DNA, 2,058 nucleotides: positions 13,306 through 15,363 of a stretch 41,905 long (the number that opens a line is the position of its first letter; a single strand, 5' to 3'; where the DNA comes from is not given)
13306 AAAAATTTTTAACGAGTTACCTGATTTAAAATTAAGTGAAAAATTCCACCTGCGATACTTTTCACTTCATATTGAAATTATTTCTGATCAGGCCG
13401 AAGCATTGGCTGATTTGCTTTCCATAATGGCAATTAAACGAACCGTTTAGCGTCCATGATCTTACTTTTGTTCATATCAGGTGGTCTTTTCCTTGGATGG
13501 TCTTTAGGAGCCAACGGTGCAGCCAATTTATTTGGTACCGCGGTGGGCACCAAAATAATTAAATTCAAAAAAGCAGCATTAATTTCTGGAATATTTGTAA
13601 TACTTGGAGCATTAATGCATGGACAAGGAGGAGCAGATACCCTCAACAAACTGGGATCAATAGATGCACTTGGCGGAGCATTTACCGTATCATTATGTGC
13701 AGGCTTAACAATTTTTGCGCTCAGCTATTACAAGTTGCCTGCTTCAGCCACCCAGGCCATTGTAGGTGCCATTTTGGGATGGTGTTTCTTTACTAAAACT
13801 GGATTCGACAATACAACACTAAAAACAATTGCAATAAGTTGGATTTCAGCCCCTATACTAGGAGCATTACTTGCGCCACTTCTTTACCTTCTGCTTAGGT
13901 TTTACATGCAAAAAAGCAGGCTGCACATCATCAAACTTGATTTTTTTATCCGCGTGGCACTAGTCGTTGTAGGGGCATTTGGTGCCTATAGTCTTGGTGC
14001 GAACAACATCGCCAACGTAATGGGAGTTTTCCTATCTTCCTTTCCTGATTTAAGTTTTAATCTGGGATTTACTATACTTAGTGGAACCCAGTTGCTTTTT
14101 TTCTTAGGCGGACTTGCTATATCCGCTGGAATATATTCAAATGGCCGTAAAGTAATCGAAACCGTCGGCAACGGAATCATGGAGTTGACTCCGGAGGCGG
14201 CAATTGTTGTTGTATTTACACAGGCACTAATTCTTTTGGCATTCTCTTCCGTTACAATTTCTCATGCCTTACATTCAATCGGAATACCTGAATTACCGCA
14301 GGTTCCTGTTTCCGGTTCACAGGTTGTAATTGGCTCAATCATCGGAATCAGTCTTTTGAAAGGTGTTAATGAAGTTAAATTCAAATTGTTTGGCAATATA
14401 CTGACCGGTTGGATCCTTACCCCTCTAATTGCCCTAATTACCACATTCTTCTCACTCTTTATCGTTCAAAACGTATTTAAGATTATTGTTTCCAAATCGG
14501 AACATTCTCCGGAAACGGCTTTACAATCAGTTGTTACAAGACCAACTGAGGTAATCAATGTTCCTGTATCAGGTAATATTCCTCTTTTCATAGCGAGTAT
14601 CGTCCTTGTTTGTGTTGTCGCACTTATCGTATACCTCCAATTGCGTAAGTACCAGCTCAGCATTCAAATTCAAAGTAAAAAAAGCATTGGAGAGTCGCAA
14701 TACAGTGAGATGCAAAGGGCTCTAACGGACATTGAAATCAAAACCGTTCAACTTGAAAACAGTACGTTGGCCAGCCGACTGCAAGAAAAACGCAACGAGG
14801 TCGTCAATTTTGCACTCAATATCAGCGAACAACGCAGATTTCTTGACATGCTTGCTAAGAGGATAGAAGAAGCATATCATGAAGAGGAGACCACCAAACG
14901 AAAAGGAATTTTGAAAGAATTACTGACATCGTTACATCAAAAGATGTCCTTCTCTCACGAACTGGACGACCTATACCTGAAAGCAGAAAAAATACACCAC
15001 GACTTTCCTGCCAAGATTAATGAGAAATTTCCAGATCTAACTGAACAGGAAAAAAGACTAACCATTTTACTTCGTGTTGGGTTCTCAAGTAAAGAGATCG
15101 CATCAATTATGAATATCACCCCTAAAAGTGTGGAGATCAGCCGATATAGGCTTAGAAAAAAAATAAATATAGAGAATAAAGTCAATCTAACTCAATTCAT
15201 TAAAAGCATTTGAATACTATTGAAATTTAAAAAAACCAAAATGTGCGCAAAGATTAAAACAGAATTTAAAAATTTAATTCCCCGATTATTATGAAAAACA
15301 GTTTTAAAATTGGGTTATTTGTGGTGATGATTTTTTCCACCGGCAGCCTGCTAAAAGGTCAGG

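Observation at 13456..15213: PiT-family phosphate-transporter domain lacking both signature aspartates, fused to a LuxR-type DNA-binding domain: a candidate phosphate transceptor and one-component regulator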

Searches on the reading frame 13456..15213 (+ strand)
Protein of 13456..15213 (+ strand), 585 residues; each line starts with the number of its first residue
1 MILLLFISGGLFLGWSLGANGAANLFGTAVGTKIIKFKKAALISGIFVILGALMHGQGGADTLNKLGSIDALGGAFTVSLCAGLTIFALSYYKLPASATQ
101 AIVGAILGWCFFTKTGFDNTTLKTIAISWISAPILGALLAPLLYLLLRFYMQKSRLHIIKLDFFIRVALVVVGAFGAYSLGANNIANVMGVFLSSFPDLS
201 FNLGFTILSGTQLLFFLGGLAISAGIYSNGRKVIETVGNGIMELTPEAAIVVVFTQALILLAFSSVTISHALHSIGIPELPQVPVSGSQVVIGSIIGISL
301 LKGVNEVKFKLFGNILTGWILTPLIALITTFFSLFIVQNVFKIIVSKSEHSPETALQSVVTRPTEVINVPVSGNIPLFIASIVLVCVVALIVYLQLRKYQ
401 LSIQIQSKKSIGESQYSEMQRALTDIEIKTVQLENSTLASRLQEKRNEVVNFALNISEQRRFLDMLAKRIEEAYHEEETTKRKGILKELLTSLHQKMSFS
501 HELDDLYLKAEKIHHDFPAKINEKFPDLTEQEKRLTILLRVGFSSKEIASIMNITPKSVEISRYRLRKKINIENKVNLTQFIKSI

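Call 3: search_protein_families(library=pfam, proteins=[window:13456-15213:+], max_evalue=0.01)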
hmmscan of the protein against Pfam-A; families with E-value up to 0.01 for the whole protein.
window:13456-15213:+ (585 aa): 3 families
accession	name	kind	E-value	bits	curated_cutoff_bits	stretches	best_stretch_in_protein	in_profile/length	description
PF01384.25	PHO4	-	1.1e-54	186.2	33.7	2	18-328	2-348/350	Phosphate transporter family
PF00196.25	GerE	-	8.9e-10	38.5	23.5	1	528-581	3-56/57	Bacterial regulatory proteins, luxR family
PF08281.18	Sigma70_r4_2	-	9.6e-05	22.4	25.7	1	538-570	20-54/54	Sigma-70, region 4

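Call 4: search_protein_families(library=ncbifam, proteins=[window:13456-15213:+], max_evalue=0.01)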
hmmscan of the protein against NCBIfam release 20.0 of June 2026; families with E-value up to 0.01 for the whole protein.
window:13456-15213:+ (585 aa): 15 families
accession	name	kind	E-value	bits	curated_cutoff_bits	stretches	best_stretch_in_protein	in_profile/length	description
NF053884.1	SulfPermCysPBac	equivalog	2.7e-23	82.4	400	2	10-263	9-255/354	sulfate permease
NF007505.1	PRK10100.1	equivalog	2.4e-07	30.6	250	1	397-576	20-193/204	biofilm master transcriptional regulator CsgD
NF007018.1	PRK09483.1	equivalog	3.3e-06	26.9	280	1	521-581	142-202/217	UvrY/SirA/GacA family response regulator transcription factor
NF052445.1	RespRegMctR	equivalog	5.8e-06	25.9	300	1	522-582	139-199/205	two-component system response regulator MctR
NF040749.1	tetrathio_RR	equivalog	1.1e-05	25.2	290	1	519-583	125-189/191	tetrathionate respiration response regulator TtrR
NF053779.1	BT3442_fam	equivalog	2.2e-05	23.4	940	1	382-578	365-553/563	BT3442 family protein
NF011896.0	PRK15369.1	equivalog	2.7e-05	23.9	242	1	493-582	116-204/211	two component system response regulator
NF033774.1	phos_trans_PitA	exception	9e-05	21.3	800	1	14-190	27-235/498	inorganic phosphate transporter PitA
NF007685.0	PRK10360.1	equivalog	0.00012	22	258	1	527-580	137-190/196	response regulator transcription factor UhpA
NF007708.0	PRK10403.1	equivalog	0.00041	19.9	343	1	520-579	146-205/215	nitrate/nitrite response regulator protein NarP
NF007935.0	PRK10651.1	equivalog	0.00056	19.1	250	1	484-580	115-208/216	two-component system response regulator NarL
NF006900.1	PRK09390.1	equivalog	0.00058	19.4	255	1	512-578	127-193/203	response regulator FixJ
NF005385.0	PRK06930.1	subfamily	0.0014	18.4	136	1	493-573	82-161/170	positive control sigma-like factor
TIGR02937.1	sigma70-ECF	superfamily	0.0021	17.7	42.9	1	498-571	96-162/165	sigma-70 family RNA polymerase sigma factor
TIGR02985.1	Sig70_bacteroi1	subfamily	0.0098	16.1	126.4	1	490-565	82-153/162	RNA polymerase sigma-70 factor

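Call 5: search_solved_structures(query=window:13456-15213:+, max_evalue=0.01, show_alignments=3)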
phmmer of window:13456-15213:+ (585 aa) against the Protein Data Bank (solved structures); distinct sequences matched with E-value up to 0.01: 6.
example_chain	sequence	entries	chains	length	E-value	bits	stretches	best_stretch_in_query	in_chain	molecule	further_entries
6l85_A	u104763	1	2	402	7.7e-22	81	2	5-171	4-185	Phosphate transporter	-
1y7n_A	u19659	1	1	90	0.0018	20.4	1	186-258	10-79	Amyloid beta A4 precursor protein-binding family A member 1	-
7ve4_A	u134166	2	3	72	0.0039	19.3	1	523-577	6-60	DNA-binding response regulator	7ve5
1u39_A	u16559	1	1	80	0.0047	19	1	193-258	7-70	amyloid beta A4 precursor protein-binding, family A, member 1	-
2rnj_A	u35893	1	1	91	0.0053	18.8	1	522-577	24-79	Response regulator protein vraR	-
7vim_A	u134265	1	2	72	0.0069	18.5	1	525-582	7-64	Protein EsrB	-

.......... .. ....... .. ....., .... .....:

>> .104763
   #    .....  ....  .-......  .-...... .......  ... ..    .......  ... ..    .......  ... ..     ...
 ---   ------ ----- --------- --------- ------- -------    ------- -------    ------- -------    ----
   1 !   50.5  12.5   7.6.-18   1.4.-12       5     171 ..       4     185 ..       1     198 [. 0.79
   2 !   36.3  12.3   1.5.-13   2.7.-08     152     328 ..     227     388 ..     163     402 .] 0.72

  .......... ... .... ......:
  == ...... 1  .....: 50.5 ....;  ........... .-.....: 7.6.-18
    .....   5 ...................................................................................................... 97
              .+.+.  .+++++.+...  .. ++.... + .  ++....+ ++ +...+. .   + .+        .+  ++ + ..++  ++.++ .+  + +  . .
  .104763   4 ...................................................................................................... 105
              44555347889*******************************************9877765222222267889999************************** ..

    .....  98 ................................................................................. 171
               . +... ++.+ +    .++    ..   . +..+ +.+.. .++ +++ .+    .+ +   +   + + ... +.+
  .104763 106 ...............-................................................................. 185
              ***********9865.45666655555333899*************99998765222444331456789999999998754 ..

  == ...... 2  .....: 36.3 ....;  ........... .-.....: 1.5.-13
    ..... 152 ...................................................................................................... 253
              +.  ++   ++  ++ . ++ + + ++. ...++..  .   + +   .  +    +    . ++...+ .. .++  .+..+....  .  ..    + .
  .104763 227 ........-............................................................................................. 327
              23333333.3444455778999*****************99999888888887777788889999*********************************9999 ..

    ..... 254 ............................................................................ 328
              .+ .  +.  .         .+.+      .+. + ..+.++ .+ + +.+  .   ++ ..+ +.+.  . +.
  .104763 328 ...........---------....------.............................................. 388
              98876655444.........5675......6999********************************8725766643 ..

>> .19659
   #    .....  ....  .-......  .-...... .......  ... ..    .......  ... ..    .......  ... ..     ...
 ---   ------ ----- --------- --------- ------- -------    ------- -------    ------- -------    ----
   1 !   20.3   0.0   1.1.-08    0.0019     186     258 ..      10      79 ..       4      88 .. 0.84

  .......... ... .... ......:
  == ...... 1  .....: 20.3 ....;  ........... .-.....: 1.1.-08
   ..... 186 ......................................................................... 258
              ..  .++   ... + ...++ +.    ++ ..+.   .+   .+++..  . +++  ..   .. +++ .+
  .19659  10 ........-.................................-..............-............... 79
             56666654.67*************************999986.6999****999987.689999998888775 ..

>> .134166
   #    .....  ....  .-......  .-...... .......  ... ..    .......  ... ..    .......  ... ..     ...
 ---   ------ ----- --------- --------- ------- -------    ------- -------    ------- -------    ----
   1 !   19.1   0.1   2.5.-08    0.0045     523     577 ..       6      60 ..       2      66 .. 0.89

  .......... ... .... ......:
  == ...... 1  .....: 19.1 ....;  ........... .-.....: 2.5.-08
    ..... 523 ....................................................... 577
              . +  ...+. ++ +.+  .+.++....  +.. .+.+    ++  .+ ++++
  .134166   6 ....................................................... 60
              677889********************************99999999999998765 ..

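Call 6: find_homologous_proteins(query=window:13456-15213:+)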
Query window:13456-15213:+ (585 aa): 7998 proteins with E <= 0.001 among 8000 candidates; the best 120 are listed.
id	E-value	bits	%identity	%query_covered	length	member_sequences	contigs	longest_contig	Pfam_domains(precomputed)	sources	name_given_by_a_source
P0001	0.0e+0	1245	100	100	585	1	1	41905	PF00196.26,PF01384.26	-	-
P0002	5.3e-264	895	71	100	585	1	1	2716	PF00196.26,PF01384.26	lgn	-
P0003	7.2e-256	868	68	100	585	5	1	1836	PF00196.26,PF01384.26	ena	-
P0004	1.3e-253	861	68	100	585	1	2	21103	PF00196.26,PF01384.26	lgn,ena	-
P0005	2.0e-252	857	67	100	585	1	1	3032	PF00196.26,PF01384.26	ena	-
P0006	2.2e-251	853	67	100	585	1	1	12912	PF00196.26,PF01384.26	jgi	-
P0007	1.3e-250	851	68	100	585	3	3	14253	PF00196.26,PF01384.26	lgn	-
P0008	2.3e-245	834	64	100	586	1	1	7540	PF00196.26,PF01384.26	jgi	jgi:inorganic phosphate transporter, PiT family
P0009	9.1e-245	832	66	100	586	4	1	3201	PF00196.26,PF01384.26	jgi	jgi:phosphate/sulfate permease/DNA-binding CsgD family transcriptional regulator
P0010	2.1e-243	827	65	100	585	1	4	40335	PF00196.26,PF01384.26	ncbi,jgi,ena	jgi:PiT family inorganic phosphate transporter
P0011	9.6e-227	772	61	100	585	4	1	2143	PF00196.26,PF01384.26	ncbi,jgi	jgi:PiT family inorganic phosphate transporter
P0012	2.3e-219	748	60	94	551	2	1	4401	PF00196.26,PF08281.19,PF01384.26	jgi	-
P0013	3.0e-193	662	52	100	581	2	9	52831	PF00196.26,PF01384.26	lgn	-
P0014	7.3e-192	657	52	100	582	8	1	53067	PF00196.26,PF08281.19,PF01384.26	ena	-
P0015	2.1e-191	656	52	100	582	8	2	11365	PF00196.26,PF08281.19,PF01384.26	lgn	-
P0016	3.0e-189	648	52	98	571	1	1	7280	PF00196.26,PF01384.26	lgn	-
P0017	8.7e-189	647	51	100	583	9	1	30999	PF00196.26,PF08281.19,PF01384.26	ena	-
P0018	1.4e-188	646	50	100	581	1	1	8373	PF00196.26,PF06365.18,PF08281.19,PF01384.26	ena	-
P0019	8.2e-188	644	50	100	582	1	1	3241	PF00196.26,PF01384.26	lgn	-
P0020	8.4e-188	644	50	100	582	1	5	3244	PF00196.26,PF01384.26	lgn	-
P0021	3.9e-187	641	50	100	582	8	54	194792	PF00196.26,PF01384.26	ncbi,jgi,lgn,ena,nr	ncbi:MAG TPA: inorganic phosphate transporter [Chitinophagaceae bacterium]|nr:inorganic phosphate tr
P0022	7.9e-187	640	51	100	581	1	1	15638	PF00196.26,PF01384.26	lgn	-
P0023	1.7e-186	639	51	100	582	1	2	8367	PF00196.26,PF01384.26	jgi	-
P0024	3.4e-186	638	50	100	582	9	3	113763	PF00196.26,PF01384.26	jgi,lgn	jgi:phosphate/sulfate permease/DNA-binding CsgD family transcriptional regulator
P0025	3.7e-186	638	49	100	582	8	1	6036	PF00196.26,PF01384.26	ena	-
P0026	5.6e-186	638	52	100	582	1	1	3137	PF00196.26,PF08281.19,PF01384.26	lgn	-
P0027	8.2e-186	637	51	100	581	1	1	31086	PF08281.19,PF01384.26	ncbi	-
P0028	8.7e-186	637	51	100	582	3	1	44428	PF00196.26,PF08281.19,PF01384.26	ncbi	-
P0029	9.9e-186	637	51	96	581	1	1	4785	PF01384.26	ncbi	-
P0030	1.5e-185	636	50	100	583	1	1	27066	PF00196.26,PF01384.26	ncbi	-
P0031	1.7e-185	636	50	100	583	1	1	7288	PF00196.26,PF01384.26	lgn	-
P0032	2.0e-185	636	50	100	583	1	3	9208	PF00196.26,PF01384.26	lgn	-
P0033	2.1e-185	636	52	100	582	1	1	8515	PF00196.26,PF08281.19,PF01384.26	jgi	jgi:inorganic phosphate transporter, PiT family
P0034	3.4e-185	635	50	100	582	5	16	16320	PF00196.26,PF01384.26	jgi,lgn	jgi:phosphate/sulfate permease/DNA-binding CsgD family transcriptional regulator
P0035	3.5e-185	635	51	100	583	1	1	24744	PF00196.26,PF01384.26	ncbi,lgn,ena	-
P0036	3.9e-185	635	51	100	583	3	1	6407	PF00196.26,PF01384.26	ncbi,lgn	-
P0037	4.5e-185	635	50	98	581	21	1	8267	PF00196.26,PF08281.19,PF01384.26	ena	-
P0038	5.3e-185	634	51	100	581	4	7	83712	PF00196.26,PF08281.19,PF01384.26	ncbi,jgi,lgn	jgi:PiT family inorganic phosphate transporter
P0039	8.0e-185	634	50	100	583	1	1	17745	PF00196.26,PF01384.26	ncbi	-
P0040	1.1e-184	633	51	100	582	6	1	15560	PF00196.26,PF08281.19,PF01384.26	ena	-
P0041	1.1e-184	633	51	100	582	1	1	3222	PF00196.26,PF08281.19,PF01384.26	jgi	jgi:inorganic phosphate transporter, PiT family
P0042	2.0e-184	633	52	96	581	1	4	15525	PF01384.26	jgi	jgi:inorganic phosphate transporter, PiT family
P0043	2.2e-184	632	51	100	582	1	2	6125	PF00196.26,PF01384.26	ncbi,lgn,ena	-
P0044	3.9e-184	632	51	96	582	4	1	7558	PF01384.26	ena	-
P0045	6.8e-184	631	50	100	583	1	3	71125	PF00196.26,PF01384.26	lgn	-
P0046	1.3e-183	630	51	100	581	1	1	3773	PF00196.26,PF01384.26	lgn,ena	-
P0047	1.5e-183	630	51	96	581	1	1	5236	PF01384.26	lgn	-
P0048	1.5e-183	630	51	100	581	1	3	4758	PF00196.26,PF01384.26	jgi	jgi:phosphate/sulfate permease/DNA-binding CsgD family transcriptional regulator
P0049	1.5e-183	630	51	100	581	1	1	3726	PF00196.26,PF01384.26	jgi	jgi:phosphate/sulfate permease/DNA-binding CsgD family transcriptional regulator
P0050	1.6e-183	630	51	100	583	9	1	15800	PF00196.26,PF01384.26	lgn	-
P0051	2.1e-183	629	51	100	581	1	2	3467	PF00196.26,PF01384.26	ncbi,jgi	jgi:PiT family inorganic phosphate transporter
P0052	2.2e-183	629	51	100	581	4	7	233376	PF00196.26,PF08281.19,PF01384.26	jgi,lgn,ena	-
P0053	2.3e-183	629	51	100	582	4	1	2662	PF00196.26,PF08281.19,PF01384.26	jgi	jgi:phosphate/sulfate permease/DNA-binding CsgD family transcriptional regulator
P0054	2.4e-183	629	51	100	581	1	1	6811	PF00196.26,PF01384.26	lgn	-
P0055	2.5e-183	629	50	100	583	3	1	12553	PF00196.26,PF01384.26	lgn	-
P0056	2.6e-183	629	50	100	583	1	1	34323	PF00196.26,PF01384.26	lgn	-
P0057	3.1e-183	629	50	100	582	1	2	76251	PF00196.26,PF01384.26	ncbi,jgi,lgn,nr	ncbi:MAG: inorganic phosphate transporter [Bacteroidales bacterium]|jgi:phosphate/sulfate permease/D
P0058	3.6e-183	628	49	100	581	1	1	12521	PF00196.26,PF01384.26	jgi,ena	jgi:phosphate/sulfate permease/DNA-binding CsgD family transcriptional regulator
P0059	3.9e-183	628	50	100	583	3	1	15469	PF00196.26,PF01384.26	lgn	-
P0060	5.1e-183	628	50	96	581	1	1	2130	PF01384.26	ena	-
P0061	5.5e-183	628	51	100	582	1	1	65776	PF00196.26,PF08281.19,PF01384.26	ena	-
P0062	8.1e-183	627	49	100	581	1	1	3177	PF00196.26,PF01384.26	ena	-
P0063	1.2e-182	627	49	100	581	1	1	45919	PF00196.26,PF01384.26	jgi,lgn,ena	-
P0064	1.2e-182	627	50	100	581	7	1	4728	PF00196.26,PF01384.26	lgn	-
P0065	1.3e-182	626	52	100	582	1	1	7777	PF00196.26,PF08281.19,PF01384.26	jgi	jgi:inorganic phosphate transporter, PiT family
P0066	1.5e-182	626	50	100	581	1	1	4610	PF00196.26,PF08281.19,PF01384.26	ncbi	-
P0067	2.1e-182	626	50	100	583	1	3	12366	PF00196.26,PF01384.26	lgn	-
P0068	2.3e-182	626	50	100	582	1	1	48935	PF00196.26,PF01384.26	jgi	jgi:PiT family inorganic phosphate transporter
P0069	2.3e-182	626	49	100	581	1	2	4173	PF00196.26,PF01384.26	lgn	-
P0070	2.8e-182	625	50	100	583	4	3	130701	PF00196.26,PF01384.26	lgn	-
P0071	3.2e-182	625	50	100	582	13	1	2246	PF00196.26,PF08281.19,PF01384.26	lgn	-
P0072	3.3e-182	625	50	100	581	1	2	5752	PF00196.26,PF01384.26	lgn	-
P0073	3.3e-182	625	49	100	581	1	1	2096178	PF00196.26,PF08281.19,PF01384.26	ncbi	ncbi:MAG: inorganic phosphate transporter [Bacteroidales bacterium]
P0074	3.6e-182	625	51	100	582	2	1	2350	PF00196.26,PF01384.26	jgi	jgi:inorganic phosphate transporter, PiT family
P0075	4.0e-182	625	51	100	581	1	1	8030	PF00196.26,PF01384.26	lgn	-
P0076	4.9e-182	625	50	100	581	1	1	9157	PF00196.26,PF01384.26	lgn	-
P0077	6.5e-182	624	49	100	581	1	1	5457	PF00196.26,PF08281.19,PF01384.26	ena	-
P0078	6.9e-182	624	49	100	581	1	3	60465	PF00196.26,PF08281.19,PF01384.26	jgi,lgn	-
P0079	8.1e-182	624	49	100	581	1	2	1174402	PF00196.26,PF08281.19,PF01384.26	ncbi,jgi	-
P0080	1.3e-181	623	49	100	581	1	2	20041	PF00196.26,PF08281.19,PF01384.26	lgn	-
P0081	3.3e-181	622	49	100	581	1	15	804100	PF00196.26,PF08281.19,PF01384.26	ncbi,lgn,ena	ncbi:hypothetical protein MASR2M69_09680 [Bacteroidota bacterium]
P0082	3.3e-181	622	49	100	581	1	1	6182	PF00196.26,PF08281.19,PF01384.26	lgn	-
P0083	3.6e-181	622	49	100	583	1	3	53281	PF00196.26,PF01384.26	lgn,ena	-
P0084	4.7e-181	621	51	100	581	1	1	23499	PF01384.26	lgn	-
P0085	5.1e-181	621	49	100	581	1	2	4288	PF00196.26,PF01384.26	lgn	-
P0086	5.4e-181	621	49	100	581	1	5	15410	PF00196.26,PF08281.19,PF01384.26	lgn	-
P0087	6.1e-181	621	49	100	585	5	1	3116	PF00196.26,PF08281.19,PF01384.26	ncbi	-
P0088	7.2e-181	621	50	97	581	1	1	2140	PF01384.26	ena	-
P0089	7.8e-181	621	50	100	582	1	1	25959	PF08281.19,PF01384.26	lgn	-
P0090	1.3e-180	620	50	100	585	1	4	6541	PF00196.26,PF01384.26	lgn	-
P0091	1.4e-180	620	50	100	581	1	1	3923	PF00196.26,PF01384.26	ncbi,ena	-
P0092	1.5e-180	620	50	100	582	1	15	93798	PF08281.19,PF01384.26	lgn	-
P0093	1.5e-180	620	50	100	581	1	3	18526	PF00196.26,PF01384.26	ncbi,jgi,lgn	jgi:phosphate/sulfate permease/DNA-binding CsgD family transcriptional regulator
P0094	1.6e-180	620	50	100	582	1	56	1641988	PF08281.19,PF01384.26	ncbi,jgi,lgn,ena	ncbi:MAG: inorganic phosphate transporter [Lentimicrobium sp.]|jgi:phosphate/sulfate permease/DNA-di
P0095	1.6e-180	620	50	100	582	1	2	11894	PF08281.19,PF01384.26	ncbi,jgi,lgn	jgi:phosphate/sulfate permease/DNA-directed RNA polymerase specialized sigma24 family protein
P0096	2.0e-180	619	49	100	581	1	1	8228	PF00196.26,PF08281.19,PF01384.26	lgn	-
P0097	2.5e-180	619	50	98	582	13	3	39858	PF00196.26,PF01384.26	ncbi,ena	-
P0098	2.7e-180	619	49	100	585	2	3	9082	PF00196.26,PF08281.19,PF01384.26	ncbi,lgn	-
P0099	3.4e-180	619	50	99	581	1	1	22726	PF01384.26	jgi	jgi:inorganic phosphate transporter, PiT family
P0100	3.8e-180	618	49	100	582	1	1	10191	PF00196.26,PF01384.26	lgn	-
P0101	3.9e-180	618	49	100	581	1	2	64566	PF00196.26,PF08281.19,PF01384.26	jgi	-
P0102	4.3e-180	618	50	99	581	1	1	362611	PF01384.26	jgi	jgi:inorganic phosphate transporter, PiT family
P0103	4.5e-180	618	50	100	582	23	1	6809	PF00196.26,PF01384.26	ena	-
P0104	4.8e-180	618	50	100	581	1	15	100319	PF00196.26,PF01384.26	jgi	-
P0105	4.8e-180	618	49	100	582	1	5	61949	PF00196.26,PF08281.19,PF01384.26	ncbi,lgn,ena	-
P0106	5.0e-180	618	50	100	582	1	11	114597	PF01384.26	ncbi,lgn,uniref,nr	ncbi:hypothetical protein SDC9_23861 [bioreactor metagenome]|uniref:HTH luxR-type domain-containing 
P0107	5.2e-180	618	50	100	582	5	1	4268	PF01384.26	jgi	jgi:phosphate/sulfate permease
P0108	6.0e-180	618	50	99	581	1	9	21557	PF01384.26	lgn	-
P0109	6.6e-180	618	49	100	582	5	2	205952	PF00196.26,PF08281.19,PF01384.26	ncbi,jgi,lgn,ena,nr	ncbi:MAG: inorganic phosphate transporter [Bacteroidetes bacterium HGW-Bacteroidetes-8]|jgi:phosphat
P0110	8.1e-180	617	49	100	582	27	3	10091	PF00196.26,PF01384.26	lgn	-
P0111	8.2e-180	617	49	98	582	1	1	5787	PF01384.26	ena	-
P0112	1.1e-179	617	50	99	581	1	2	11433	PF01384.26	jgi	jgi:inorganic phosphate transporter, PiT family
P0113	1.1e-179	617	49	100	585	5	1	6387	PF01384.26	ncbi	-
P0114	1.2e-179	617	49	98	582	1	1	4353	PF01384.26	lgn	-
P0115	1.4e-179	616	49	100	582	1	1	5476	PF00196.26,PF08281.19,PF01384.26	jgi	-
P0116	1.5e-179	616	49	96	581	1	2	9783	PF01384.26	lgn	-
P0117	2.8e-179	616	49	100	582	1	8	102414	PF00196.26,PF08281.19,PF01384.26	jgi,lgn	jgi:phosphate/sulfate permease/DNA-binding NarL/FixJ family response regulator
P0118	2.8e-179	616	49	100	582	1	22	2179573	PF00196.26,PF08281.19,PF01384.26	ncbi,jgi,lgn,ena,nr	ncbi:MAG: inorganic phosphate transporter [Bacteroidetes bacterium HGW-Bacteroidetes-5]|jgi:phosphat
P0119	3.1e-179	615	50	100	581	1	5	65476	PF00196.26,PF08281.19,PF01384.26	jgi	jgi:inorganic phosphate transporter, PiT family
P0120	3.3e-179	615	50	100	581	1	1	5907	PF00196.26,PF01384.26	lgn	-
